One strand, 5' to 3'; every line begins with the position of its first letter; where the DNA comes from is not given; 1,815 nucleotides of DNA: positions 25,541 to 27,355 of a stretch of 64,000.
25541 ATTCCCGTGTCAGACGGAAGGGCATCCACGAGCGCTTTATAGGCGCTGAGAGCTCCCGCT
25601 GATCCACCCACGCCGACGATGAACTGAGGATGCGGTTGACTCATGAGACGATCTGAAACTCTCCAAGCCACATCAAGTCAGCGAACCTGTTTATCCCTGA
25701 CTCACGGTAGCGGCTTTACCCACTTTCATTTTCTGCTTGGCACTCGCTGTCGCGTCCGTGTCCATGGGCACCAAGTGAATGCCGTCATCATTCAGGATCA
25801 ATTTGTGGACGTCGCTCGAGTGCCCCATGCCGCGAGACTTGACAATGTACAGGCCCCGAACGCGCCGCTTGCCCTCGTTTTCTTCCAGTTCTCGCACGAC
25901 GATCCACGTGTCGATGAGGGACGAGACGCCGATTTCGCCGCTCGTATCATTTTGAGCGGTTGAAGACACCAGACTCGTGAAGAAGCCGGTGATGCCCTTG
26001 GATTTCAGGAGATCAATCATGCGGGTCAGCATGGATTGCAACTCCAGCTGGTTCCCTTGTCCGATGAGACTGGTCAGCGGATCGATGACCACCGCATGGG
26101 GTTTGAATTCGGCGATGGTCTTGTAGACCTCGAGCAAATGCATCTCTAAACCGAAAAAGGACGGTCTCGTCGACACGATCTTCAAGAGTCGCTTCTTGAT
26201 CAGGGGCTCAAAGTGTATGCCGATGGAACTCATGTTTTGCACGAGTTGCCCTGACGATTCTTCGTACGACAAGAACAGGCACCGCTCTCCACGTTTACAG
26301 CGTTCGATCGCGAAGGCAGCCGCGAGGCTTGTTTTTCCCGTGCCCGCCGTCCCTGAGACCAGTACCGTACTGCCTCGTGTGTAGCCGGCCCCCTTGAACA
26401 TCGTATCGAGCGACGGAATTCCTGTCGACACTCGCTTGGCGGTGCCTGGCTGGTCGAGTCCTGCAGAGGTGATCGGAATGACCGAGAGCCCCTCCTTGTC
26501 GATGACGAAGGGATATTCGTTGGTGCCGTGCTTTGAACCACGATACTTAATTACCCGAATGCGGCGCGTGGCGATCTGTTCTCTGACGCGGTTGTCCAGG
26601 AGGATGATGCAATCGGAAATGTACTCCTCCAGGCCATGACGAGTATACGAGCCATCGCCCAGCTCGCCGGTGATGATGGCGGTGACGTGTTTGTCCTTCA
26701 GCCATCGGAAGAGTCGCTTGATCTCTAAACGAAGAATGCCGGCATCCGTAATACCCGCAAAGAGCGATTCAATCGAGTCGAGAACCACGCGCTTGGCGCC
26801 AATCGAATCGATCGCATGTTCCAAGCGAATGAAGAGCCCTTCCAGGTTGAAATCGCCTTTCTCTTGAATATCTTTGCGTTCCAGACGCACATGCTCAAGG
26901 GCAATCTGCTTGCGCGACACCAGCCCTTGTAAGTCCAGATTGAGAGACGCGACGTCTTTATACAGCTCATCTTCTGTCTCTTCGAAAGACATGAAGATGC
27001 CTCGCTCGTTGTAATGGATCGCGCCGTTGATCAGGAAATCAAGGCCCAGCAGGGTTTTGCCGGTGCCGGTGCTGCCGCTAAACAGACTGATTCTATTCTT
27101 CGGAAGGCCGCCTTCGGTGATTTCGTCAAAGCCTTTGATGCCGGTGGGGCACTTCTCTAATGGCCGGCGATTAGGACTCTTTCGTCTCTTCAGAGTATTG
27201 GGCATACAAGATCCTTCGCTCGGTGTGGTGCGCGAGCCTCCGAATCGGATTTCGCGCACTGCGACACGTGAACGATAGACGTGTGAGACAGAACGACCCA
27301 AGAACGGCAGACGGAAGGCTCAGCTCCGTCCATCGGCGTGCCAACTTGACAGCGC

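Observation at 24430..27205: kaiC-like ATPase operonically coupled to a CheB-like / cNMP-binding / Crp-HTH fusion protein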

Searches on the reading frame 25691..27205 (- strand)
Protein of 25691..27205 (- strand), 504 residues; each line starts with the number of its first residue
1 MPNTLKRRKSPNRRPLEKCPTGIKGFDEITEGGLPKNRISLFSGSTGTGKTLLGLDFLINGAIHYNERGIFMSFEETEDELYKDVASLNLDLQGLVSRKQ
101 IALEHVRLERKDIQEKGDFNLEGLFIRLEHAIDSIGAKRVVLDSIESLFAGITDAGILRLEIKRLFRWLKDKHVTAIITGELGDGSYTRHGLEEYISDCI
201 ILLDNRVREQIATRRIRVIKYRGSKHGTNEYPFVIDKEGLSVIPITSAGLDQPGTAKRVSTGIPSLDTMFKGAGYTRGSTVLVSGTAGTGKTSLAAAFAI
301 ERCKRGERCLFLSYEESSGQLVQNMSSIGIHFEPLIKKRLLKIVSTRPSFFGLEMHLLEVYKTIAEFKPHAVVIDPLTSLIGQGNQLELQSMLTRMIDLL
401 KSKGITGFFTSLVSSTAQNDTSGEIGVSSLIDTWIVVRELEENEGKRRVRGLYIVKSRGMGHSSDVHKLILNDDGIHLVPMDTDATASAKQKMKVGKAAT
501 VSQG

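Call 3: search_protein_families(library=pfam, proteins=[window:25691-27205:-], max_evalue=0.01)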
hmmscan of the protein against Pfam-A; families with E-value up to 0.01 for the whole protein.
window:25691-27205:- (504 aa): 17 families
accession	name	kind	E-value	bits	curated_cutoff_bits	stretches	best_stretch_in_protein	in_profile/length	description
PF06745.19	ATPase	-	6.4e-109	363.2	26.6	2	19-245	1-229/231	KaiC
PF13481.12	AAA_25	-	1.8e-14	54.2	27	2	260-400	16-173/195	AAA domain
PF03796.21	DnaB_C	-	1.3e-11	44.8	27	2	259-327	2-69/255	DnaB-like helicase C terminal domain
PF00154.27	RecA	-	3e-09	37.2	27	0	256-317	30-91/262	recA bacterial DNA recombination protein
PF13191.12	AAA_16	-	7.6e-06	27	32.6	1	268-346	14-84/167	AAA ATPase domain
PF20720.3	nSTAND3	-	8.2e-06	26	27.2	1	279-313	18-52/155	Novel STAND NTPase 3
PF02562.22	PhoH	-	1.3e-05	25.3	27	0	281-306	22-47/205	PhoH-like protein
PF01695.23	IstB_IS21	-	2.5e-05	24.4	24.1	1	280-316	94-130/238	IstB-like ATP binding protein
PF00004.35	AAA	-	3.4e-05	24.7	21.2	1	281-403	1-98/131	ATPase family associated with various cellular activities (AAA)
PF09848.15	SLFN-g3_helicase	-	7.5e-05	22.6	24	0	280-312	3-37/354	Schlafen group 3, DNA/RNA helicase domain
PF12775.13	AAA_7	-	0.00045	20.2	25.8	0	276-304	31-58/181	P-loop containing dynein motor region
PF04851.21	ResIII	-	0.00056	20.3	22.5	0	279-313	24-60/164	Type III restriction enzyme, res subunit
PF13479.12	AAA_24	-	0.00068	20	27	0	280-322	4-38/195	AAA domain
PF00270.35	DEAD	-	0.00094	19.4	26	0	277-331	13-71/167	DEAD/DEAH box helicase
PF13401.12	AAA_22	-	0.0045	17.7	27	0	280-315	7-42/130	AAA domain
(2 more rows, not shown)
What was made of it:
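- On KaiC (double-domain, NCBIfam NF006799): PF06745 matches twice, E 6e-109 (call 3).
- Checked: Pfam KaiC PF06745 matches twice, E 6e-109 (call 3).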

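Call 4: search_protein_families(library=ncbifam, proteins=[window:25691-27205:-], max_evalue=0.01)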
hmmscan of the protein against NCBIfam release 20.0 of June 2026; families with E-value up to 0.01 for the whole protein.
window:25691-27205:- (504 aa): 27 families (the best 25 are shown)
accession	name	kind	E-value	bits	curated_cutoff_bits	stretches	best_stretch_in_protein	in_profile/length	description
NF006799.0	PRK09302.1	equivalog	1.3e-190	634.3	408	1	13-482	7-475/515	circadian clock protein KaiC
TIGR02655.1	circ_KaiC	equivalog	2.7e-91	306.7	546.25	1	18-438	2-423/484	circadian clock protein KaiC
TIGR03880.1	KaiC_arch_3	hypoth_equivalog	3.9e-62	209.7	249.45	2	22-243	1-218/224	KaiC domain-containing protein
TIGR03877.1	thermo_KaiC_1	hypoth_equivalog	5.1e-44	150.5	307.25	3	17-243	2-233/238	KaiC domain-containing protein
TIGR03881.1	KaiC_arch_4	hypoth_equivalog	2.1e-37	129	247.8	2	18-242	2-228/231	KaiC domain-containing protein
NF004723.0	PRK06067.1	subfamily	1.9e-23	83.3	194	2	19-248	16-241/243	flagellar accessory protein FlaH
NF052589.1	ArlH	equivalog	5.1e-23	82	215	2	272-463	14-206/229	archaellum protein ArlH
TIGR03878.1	thermo_KaiC_2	hypoth_equivalog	1.1e-20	74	232.2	2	274-439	32-204/259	KaiC domain-containing protein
TIGR03600.1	phage_DnaB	exception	2.2e-16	59.9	498.65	2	248-326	166-243/421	phage replicative helicase, DnaB family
TIGR00416.1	sms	equivalog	3.2e-13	49.2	403.05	2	256-379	73-181/454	DNA repair protein RadA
NF004629.0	PRK05973.1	equivalog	4.2e-12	45.6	156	2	276-336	62-122/237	DNA helicase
TIGR00665.1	DnaB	equivalog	7.5e-09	34.9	385.25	1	256-327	175-245/435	replicative DNA helicase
TIGR02237.1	recomb_radB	equivalog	2.7e-08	33.9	172.4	1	272-463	7-197/210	DNA repair and recombination protein RadB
NF006861.0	PRK09361.1-1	equivalog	3.5e-08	33.3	278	1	257-323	3-68/235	DNA repair and recombination protein RadB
TIGR02012.1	tigrfam_recA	equivalog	5.5e-08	32.5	325.3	0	256-316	33-93/321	recombinase RecA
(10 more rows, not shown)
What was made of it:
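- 25691..27205 (-): kaiC: double-domain KaiC ATPase/autokinase homologue, 504 aa, KaiC2-like Ser-Ser phosphosite pair, short basic C-terminal tail. Pfam and NCBIfam (calls 3, 4).
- On KaiC (double-domain, NCBIfam NF006799): NF006799 scores 634 bits against 408 (call 4).
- On Cyanobacterial circadian KaiC (TIGR02655 equivalog, KaiABC oscillator): 306.7 bits against a cut-off of 546 (call 4).
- Checked: NCBIfam NF006799 scores 634 bits against a cut-off of 408 (call 4).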

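Call 15: search_solved_structures(query=window:25691-27205:-, max_evalue=1e-10, show_alignments=3)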
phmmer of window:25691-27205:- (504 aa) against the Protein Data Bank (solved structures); distinct sequences matched with E-value up to 1e-10: 47.
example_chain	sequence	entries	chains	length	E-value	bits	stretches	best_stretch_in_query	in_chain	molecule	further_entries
8db3_A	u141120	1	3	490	1.7e-155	521.6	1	17-482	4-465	Circadian clock protein KaiC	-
8dba_A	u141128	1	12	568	2.3e-155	521.2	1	17-482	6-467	Circadian clock protein KaiC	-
8fwi_A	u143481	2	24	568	3e-154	517.5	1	17-482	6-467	Circadian clock protein KaiC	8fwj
8zn5_B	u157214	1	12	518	3.9e-98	332.5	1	15-478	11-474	KaiC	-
8zn6_F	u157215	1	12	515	4.5e-91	309.2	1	12-477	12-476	KaiC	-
7dy1_A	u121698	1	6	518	7.4e-88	298.6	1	13-477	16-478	Circadian clock protein kinase KaiC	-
4o0m_A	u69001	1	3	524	7.8e-88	298.5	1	13-477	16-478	Circadian clock protein kinase KaiC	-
5jwq_A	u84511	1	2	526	2.8e-87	296.7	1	13-477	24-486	Circadian clock protein kinase KaiC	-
8jon_A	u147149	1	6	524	5.5e-87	295.7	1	14-477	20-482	Circadian clock oscillator protein KaiC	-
8zn7_D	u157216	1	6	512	3.4e-86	293.1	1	13-476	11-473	KaiC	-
3k0f_A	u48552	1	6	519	2.1e-81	277.3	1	12-476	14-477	Circadian clock protein kinase KaiC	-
3k0e_A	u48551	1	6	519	2.2e-81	277.3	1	12-476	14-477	Circadian clock protein kinase KaiC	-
3jzm_A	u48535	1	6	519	3.3e-81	276.6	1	12-476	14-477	Circadian clock protein kinase kaiC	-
7wdc_A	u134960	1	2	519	3.4e-81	276.6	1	12-476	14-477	Circadian clock protein kinase KaiC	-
1u9i_A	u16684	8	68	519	3.4e-81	276.6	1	12-476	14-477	KaiC | Circadian clock protein kinase kaiC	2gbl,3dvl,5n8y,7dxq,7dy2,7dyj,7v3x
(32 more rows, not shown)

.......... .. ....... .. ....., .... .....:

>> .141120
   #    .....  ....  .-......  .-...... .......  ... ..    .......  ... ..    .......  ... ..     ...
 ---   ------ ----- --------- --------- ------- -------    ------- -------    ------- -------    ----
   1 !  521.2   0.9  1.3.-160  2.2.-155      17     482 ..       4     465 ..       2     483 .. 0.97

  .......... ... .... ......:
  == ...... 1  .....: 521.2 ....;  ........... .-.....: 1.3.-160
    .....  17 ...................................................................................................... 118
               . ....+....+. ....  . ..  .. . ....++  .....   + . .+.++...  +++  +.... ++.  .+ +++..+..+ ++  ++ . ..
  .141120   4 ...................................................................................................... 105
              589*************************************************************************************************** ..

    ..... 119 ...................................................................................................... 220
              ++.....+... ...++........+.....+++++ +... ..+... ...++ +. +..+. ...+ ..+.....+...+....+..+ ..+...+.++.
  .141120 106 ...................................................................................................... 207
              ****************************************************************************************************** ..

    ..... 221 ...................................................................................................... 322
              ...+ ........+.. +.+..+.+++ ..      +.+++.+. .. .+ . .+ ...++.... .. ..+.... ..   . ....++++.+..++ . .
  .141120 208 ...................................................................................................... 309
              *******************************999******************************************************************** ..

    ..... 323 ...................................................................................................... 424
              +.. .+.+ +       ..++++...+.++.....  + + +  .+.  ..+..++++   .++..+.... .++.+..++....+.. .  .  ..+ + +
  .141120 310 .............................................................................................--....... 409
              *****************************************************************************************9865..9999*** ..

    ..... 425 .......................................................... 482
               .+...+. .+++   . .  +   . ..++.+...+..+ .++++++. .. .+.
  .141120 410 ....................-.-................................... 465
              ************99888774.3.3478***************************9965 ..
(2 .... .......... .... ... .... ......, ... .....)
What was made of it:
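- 25691..27205 (-): 1e-155 to R. sphaeroides KaiC 8db3/8dba (call 15).
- On KaiC2/KaiC_RS-type KaiBC hourglass: The protein is 504 aa against 568 aa, and the alignment ends at residue 482 (call 15).
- Closest known: KaiBC hourglass timer of Rhodobacter sphaeroides. Same: It is the closest solved KaiC (E 1e-155, call 15).
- KaiC is 58-60% identical to a biochemically characterised timer KaiC, with all clock motifs (call 15).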

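Call 56: search_protein_families(library=padloc, proteins=[window:25691-27205:-], max_evalue=0.001)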
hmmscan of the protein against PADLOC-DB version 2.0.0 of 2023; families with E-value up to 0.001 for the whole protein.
window:25691-27205:- (504 aa): 3 families
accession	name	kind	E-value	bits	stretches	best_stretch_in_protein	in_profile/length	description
PDLC04140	mad8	-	1.5e-10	39.1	1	277-336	26-70/314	mads_8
PDLC02350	AbiO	-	0.00012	19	0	30-58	191-213/468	AbiO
PDLC03813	RTasNERD-Hel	-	0.00034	17.9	1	278-406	226-329/519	DRT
